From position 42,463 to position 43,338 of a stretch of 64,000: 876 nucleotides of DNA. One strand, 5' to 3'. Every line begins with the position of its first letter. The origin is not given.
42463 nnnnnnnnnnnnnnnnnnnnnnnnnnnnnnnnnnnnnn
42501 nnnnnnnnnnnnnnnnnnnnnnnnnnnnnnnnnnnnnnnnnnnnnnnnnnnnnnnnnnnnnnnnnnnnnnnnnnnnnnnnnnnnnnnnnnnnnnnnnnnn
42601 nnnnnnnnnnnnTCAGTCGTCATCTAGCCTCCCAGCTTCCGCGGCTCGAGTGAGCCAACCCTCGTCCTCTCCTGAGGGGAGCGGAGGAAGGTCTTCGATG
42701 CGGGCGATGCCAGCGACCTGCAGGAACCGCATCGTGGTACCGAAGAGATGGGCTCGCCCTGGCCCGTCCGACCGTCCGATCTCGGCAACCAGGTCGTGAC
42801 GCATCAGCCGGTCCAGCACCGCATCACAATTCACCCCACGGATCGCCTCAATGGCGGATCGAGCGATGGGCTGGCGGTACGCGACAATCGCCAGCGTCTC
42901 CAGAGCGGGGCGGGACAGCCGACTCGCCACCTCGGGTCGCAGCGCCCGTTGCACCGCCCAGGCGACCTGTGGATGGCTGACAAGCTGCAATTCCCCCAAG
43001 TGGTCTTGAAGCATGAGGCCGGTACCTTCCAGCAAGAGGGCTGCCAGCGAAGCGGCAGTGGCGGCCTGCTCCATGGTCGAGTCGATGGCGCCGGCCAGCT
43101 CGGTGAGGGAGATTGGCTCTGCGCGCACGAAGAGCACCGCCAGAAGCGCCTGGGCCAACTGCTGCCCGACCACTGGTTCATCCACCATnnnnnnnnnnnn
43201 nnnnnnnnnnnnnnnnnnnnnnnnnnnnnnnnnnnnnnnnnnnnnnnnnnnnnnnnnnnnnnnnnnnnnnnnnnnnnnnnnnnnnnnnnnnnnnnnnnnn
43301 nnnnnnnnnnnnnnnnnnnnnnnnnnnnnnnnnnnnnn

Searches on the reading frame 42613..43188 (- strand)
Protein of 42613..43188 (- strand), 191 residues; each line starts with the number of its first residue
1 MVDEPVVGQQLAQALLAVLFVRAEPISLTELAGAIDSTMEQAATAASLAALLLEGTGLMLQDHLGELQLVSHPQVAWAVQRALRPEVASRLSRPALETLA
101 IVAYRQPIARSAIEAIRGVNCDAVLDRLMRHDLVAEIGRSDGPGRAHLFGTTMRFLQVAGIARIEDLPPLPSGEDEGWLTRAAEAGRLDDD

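Call 46: search_protein_families(library=pfam, proteins=[window:42613-43188:-], max_evalue=0.00001)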
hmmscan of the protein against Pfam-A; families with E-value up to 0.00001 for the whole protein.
window:42613-43188:- (191 aa): 1 family
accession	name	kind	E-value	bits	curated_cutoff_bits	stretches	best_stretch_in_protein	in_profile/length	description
PF04079.22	SMC_ScpB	-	7.6e-41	139.8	27.4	1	15-170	3-160/160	Segregation and condensation complex subunit ScpB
